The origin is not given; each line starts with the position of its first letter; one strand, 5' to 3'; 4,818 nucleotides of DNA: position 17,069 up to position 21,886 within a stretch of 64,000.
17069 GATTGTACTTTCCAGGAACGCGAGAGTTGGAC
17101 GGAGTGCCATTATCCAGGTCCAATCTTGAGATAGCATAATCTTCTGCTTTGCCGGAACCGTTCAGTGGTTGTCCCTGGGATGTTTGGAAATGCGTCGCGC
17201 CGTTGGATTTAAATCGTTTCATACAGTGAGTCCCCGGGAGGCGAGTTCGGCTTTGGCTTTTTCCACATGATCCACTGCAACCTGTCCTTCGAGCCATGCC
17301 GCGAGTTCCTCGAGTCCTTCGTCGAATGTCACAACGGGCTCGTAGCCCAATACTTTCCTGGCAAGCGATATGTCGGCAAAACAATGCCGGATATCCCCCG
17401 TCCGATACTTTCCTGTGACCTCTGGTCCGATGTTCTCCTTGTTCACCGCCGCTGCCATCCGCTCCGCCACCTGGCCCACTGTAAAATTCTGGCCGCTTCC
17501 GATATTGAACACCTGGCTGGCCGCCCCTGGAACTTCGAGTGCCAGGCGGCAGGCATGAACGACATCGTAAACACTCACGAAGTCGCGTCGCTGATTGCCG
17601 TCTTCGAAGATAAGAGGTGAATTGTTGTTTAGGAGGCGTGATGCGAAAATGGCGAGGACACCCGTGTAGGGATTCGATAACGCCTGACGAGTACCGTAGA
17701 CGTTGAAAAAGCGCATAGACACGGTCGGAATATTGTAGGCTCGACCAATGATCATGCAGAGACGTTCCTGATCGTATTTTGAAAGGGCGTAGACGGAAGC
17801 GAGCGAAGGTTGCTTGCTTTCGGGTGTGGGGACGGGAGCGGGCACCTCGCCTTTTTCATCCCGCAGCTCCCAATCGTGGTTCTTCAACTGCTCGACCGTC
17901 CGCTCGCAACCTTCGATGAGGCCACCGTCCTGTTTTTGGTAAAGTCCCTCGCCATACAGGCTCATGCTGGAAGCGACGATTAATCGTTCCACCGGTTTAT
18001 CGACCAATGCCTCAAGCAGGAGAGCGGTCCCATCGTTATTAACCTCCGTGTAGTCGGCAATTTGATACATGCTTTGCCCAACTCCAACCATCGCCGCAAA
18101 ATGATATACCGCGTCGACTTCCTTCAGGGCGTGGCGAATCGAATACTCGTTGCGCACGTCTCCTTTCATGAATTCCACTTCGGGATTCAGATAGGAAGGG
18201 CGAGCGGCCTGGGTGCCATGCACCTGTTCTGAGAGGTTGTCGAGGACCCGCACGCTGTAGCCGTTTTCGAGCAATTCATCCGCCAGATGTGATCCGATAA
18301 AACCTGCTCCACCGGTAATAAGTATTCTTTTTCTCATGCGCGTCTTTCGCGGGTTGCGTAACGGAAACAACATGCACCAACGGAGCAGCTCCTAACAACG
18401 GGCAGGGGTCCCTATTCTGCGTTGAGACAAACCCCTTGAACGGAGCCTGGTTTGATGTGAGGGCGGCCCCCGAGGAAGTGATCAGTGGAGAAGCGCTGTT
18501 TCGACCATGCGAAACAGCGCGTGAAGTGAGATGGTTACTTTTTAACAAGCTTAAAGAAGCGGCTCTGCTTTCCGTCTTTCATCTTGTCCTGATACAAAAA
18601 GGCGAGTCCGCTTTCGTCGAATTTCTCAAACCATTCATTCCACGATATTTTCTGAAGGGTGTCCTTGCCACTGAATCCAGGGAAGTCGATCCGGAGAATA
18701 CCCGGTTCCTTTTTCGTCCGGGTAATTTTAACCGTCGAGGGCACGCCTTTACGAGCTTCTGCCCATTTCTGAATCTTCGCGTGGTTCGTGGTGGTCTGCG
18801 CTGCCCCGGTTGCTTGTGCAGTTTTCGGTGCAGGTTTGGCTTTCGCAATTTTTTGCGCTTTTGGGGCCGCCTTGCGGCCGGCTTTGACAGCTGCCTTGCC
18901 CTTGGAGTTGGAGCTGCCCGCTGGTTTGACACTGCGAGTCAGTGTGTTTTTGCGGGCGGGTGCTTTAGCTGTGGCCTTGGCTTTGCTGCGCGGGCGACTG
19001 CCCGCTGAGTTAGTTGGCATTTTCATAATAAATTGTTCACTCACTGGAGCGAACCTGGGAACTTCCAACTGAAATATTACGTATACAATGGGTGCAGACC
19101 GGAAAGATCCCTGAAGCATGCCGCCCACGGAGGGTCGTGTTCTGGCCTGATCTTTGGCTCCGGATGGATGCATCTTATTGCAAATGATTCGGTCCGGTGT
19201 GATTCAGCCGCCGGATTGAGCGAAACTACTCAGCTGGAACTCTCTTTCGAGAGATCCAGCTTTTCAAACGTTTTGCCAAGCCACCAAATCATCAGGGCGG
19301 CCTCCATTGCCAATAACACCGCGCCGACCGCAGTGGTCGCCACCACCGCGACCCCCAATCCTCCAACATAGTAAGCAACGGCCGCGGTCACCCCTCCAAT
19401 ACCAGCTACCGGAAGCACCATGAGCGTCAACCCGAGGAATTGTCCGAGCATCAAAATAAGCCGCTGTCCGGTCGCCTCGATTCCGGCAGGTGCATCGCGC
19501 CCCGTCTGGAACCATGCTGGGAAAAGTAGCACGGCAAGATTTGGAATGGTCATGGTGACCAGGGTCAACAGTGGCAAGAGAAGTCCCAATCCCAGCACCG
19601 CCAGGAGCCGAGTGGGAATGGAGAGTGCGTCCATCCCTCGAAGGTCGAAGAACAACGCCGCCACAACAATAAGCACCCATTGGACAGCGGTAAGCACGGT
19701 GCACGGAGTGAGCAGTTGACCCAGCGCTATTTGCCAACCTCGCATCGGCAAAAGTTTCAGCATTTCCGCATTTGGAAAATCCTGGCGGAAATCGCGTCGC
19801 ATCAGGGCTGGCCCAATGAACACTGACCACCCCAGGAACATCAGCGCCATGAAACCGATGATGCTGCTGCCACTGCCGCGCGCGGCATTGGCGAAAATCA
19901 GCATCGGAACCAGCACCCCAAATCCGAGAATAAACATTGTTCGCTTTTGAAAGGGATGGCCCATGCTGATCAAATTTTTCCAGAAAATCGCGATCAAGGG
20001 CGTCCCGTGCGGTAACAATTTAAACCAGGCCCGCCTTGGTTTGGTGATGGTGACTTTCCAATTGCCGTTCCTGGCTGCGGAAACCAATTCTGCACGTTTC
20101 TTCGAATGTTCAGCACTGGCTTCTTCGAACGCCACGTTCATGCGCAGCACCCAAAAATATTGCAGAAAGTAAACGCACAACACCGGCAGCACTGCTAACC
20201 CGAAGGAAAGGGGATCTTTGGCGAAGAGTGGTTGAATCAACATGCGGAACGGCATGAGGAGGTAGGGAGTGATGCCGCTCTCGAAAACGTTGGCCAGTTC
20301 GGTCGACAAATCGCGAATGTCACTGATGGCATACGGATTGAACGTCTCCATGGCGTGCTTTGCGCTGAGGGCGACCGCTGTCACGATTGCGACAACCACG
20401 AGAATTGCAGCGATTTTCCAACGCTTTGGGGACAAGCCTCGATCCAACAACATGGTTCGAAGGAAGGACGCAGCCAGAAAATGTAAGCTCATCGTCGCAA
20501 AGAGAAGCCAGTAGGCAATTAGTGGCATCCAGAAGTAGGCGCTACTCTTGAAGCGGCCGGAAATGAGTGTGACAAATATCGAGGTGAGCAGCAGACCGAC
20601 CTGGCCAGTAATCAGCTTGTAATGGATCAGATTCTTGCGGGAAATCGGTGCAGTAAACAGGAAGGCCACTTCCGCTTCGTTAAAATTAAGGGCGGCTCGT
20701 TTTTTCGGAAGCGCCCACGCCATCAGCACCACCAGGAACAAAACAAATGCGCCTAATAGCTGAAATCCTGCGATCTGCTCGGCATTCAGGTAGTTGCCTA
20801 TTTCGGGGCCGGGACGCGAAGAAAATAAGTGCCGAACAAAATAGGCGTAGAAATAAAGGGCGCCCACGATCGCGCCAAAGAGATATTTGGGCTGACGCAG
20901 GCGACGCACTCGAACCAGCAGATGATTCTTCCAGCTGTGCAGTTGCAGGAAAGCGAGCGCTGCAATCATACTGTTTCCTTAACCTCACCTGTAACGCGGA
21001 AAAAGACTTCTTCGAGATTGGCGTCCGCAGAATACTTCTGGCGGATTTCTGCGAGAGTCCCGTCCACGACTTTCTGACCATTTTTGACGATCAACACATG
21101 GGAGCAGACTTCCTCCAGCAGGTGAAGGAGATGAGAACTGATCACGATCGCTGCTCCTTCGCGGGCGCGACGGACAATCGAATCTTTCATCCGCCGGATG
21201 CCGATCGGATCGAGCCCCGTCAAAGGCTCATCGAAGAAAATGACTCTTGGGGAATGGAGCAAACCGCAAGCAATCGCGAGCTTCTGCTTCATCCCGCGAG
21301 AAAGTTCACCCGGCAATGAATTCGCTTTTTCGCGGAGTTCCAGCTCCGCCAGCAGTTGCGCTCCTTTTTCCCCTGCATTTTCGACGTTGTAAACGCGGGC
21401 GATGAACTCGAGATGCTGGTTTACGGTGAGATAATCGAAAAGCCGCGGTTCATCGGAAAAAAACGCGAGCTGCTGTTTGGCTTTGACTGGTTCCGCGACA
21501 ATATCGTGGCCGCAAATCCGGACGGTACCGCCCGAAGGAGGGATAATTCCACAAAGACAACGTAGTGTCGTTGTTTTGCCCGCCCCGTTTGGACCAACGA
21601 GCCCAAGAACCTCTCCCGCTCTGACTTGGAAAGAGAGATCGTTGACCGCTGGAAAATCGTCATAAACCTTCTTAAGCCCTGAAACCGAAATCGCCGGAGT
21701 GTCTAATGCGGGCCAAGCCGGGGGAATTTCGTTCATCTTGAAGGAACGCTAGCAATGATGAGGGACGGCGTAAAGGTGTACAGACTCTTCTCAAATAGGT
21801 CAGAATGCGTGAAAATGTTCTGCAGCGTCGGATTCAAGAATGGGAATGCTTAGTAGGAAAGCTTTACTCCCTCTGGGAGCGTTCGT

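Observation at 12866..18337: Glycan-biosynthesis operon with tandem triplication of CgeB-like glycosyltransferase genes fused operonically to tyrS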

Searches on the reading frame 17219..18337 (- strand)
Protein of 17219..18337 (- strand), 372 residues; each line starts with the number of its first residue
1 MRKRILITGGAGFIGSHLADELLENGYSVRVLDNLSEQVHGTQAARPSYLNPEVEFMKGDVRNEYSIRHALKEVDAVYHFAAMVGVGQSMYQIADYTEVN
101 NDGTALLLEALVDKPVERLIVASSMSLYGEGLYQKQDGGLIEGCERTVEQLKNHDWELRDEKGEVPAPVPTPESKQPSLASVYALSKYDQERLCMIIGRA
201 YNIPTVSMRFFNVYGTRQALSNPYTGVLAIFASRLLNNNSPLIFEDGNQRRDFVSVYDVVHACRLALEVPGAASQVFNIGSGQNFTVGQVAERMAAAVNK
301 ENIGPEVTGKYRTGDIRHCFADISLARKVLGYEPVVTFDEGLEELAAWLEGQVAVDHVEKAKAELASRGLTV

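Call 3: search_protein_families(library=pfam, proteins=[window:17219-18337:-], max_evalue=0.01)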
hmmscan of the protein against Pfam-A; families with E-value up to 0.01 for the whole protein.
window:17219-18337:- (372 aa): 10 families
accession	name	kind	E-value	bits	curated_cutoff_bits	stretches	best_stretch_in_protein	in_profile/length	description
PF01370.27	Epimerase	-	4.7e-51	173.9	20.9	2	5-133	1-124/240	NAD dependent epimerase/dehydratase family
PF16363.11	GDP_Man_Dehyd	-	7.9e-48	164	27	2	6-131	1-136/332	GDP-mannose 4,6 dehydratase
PF01073.25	3Beta_HSD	-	7.9e-21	74.7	22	1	6-136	1-128/280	3-beta hydroxysteroid dehydrogenase/isomerase family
PF02719.21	Polysacc_synt_2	-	1.4e-13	51.1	20.2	1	5-123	1-127/293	Polysaccharide biosynthesis protein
PF13460.12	NAD_binding_10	-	2.2e-11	44.4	27.2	1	9-130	1-104/184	NAD(P)H-binding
PF05368.20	NmrA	-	1e-09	38.9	27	1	2-82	2-78/298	NmrA-like family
PF07993.18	NAD_binding_4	-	7.1e-09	35.6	20.1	1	7-230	1-218/258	Male sterility protein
PF00106.31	adh_short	-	5e-07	29.8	26.6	1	3-77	1-74/195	short chain dehydrogenase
PF08659.16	KR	-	2e-06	28.3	22.6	1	5-126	3-138/180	KR domain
PF04321.23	RmlD_sub_bind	-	4e-05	23.3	27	1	4-110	2-88/287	RmlD substrate binding domain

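Call 5: search_protein_families(library=ncbifam, proteins=[window:17219-18337:-], max_evalue=0.01)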
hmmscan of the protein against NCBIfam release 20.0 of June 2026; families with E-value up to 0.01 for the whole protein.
window:17219-18337:- (372 aa): 77 families (the best 25 are shown)
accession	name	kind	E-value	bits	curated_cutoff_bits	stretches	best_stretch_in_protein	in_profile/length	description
TIGR01179.1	galE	equivalog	2.8e-44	151.3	262.3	2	4-130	1-127/332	UDP-glucose 4-epimerase GalE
TIGR04180.1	EDH_00030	hypoth_equivalog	2.8e-38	131.7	475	2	5-131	1-128/297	NAD-dependent 4,6-dehydratase LegB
NF011728.1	PRK15181.1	equivalog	3.7e-33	115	760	2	178-348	160-336/348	Vi polysaccharide biosynthesis UDP-N-acetylglucosaminuronic acid C-4 epimerase TviC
TIGR01181.1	dTDP_gluc_dehyt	equivalog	9.5e-32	110.3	365.1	1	4-350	1-312/321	dTDP-glucose 4,6-dehydratase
TIGR02197.1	heptose_epim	equivalog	1.6e-29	103.1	274.6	2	180-349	135-313/316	ADP-glyceromanno-heptose 6-epimerase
NF007956.0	PRK10675.1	subfamily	3.4e-27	95.5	394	2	4-130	2-130/338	UDP-glucose 4-epimerase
TIGR03466.1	HpnA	hypoth_equivalog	4.1e-19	68.6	367.65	1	4-129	2-118/327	hopanoid-associated sugar epimerase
NF042422.1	oxyalk_red_OleD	equivalog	1.2e-17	64.3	580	1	4-127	2-113/329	2-alkyl-3-oxoalkanoate reductase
NF043036.1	ErythonDh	equivalog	5.6e-17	61.9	325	1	4-132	2-133/321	D-erythronate dehydrogenase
NF008360.0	PRK11150.1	equivalog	1e-16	61.1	452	2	181-350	138-307/310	ADP-glyceromanno-heptose 6-epimerase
NF007490.0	PRK10084.1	subfamily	2.5e-15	56.4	649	2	4-110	2-110/361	dTDP-glucose 4,6-dehydratase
NF042423.1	oxyalk_red_Shew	equivalog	3.1e-15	56.1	580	1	3-128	9-122/331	2-alkyl-3-oxoalkanoate reductase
TIGR03589.1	PseB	equivalog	9.2e-14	51.1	407.75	1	3-123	5-124/324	UDP-N-acetylglucosamine 4,6-dehydratase (inverting)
NF007582.0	PRK10217.1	equivalog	2.2e-13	50.1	698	2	3-110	2-111/355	dTDP-glucose 4,6-dehydratase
NF041015.1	UDPsulfquin_syn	equivalog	1.4e-12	47.3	575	1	3-308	1-320/384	UDP-sulfoquinovose synthase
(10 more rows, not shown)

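Call 24: search_solved_structures(query=window:17219-18337:-, max_evalue=1e-20)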
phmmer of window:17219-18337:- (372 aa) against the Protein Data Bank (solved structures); distinct sequences matched with E-value up to 1e-20: 57.
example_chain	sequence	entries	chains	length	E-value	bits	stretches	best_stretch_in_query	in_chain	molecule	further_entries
4zrm_A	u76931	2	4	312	1.2e-42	149.3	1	166-344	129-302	UDP-glucose 4-epimerase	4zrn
6wjb_A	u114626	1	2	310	8.9e-40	139.9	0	170-345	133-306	NAD-dependent epimerase/dehydratase family protein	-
6wj9_A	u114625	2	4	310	6.9e-39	137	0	172-345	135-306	NAD-dependent epimerase/dehydratase family protein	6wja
10ke_A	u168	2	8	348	1.9e-37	132.3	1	170-349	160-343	Capsular polysaccharide biosynthesis protein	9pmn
6dnt_A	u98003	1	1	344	3.8e-37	131.3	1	169-352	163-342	NAD-dependent epimerase/dehydratase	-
6kv9_A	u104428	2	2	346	5.1e-34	121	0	5-130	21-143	MoeE5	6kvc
1sb8_A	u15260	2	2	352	2.5e-32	115.4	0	179-344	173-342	wbpP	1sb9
7ys8_A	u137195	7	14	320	2e-30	109.1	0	166-348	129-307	UDP-glucose 4-epimerase | UDP-glucose 4-epimerase along with EC 5.1.3.2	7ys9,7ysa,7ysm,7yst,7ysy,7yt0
8vr2_A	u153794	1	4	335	3.7e-30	108.3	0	182-351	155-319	NAD-dependent epimerase/dehydratase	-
6zl6_A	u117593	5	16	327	1.3e-29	106.5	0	177-344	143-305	Epimerase domain-containing protein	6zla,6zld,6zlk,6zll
2p5u_A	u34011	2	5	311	2e-29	105.9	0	163-343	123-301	UDP-glucose 4-epimerase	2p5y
3ru7_A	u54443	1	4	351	2.9e-29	105.4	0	170-348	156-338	WbgU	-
3ru9_A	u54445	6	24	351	3.4e-29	105.1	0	169-348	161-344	WbgU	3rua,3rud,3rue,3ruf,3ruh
3lu1_A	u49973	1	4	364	4e-29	104.9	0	169-348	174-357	WbgU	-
6zlj_A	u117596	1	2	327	4.3e-29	104.8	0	177-344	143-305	Epimerase domain-containing protein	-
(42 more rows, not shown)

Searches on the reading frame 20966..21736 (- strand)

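Call 5: search_protein_families(library=ncbifam, proteins=[window:20966-21736:-], max_evalue=0.01)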
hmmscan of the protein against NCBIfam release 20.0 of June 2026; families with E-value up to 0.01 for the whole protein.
window:20966-21736:- (256 aa): 186 families (the best 25 are shown)
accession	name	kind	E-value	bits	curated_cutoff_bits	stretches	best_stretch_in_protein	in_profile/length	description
TIGR01188.1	drrA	subfamily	6.3e-60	203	312.45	1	23-238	1-218/302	daunorubicin resistance ABC transporter, ATP-binding protein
TIGR03522.1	GldA_ABC_ATP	equivalog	1e-48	166.4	402.6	1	16-236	3-224/301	gliding motility-associated ABC transporter ATP-binding subunit GldA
NF033858.1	ABC2_perm_RbbA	equivalog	1.9e-47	161.8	1050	1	11-251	262-503/909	ribosome-associated ATPase/putative transporter RbbA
NF010060.0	PRK13537.1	equivalog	8e-44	149.8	521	1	12-230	12-232/314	nodulation factor ABC transporter ATP-binding protein NodI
TIGR04406.1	LPS_export_lptB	equivalog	5.4e-43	147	240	1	17-234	3-225/239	LPS export ABC transporter ATP-binding protein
TIGR03740.1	galliderm_ABC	subfamily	1.3e-42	146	309.75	1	18-249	3-222/223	lantibiotic protection ABC transporter ATP-binding subunit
TIGR03864.1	PQQ_ABC_ATP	hypoth_equivalog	2.8e-37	128.4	302.25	1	15-249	1-236/236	ABC transporter, ATP-binding subunit, PQQ-dependent alcohol dehydrogenase system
NF010059.0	PRK13536.1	equivalog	4.3e-37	127.6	549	1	12-229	40-259/342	nodulation factor ABC transporter ATP-binding protein NodI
TIGR01288.1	nodI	equivalog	1.7e-34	119.2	424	1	15-227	4-218/303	nodulation factor ABC transporter ATP-binding protein NodI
TIGR03410.1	urea_trans_UrtE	equivalog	9.3e-33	113.6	285.8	1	17-234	2-222/230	urea ABC transporter ATP-binding subunit UrtE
NF047565.1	PSM_export_PmtA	equivalog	1.3e-32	113.2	350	1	22-236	9-220/282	phenol-soluble modulin export ABC transporter ATP-binding protein PmtA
TIGR03411.1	urea_trans_UrtD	equivalog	2e-32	112.8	304.1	1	16-234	3-232/242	urea ABC transporter ATP-binding protein UrtD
NF008144.0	PRK10895.1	equivalog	2.5e-32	112.2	381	1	19-234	7-227/241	LPS export ABC transporter ATP-binding protein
NF008449.1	PRK11300.1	equivalog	1.2e-31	109.9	362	1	15-234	5-244/255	high-affinity branched-chain amino acid ABC transporter ATP-binding protein LivG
TIGR04521.1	ECF_ATPase_2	equivalog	1.5e-31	109.6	330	1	28-235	18-236/279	energy-coupling factor transporter ATPase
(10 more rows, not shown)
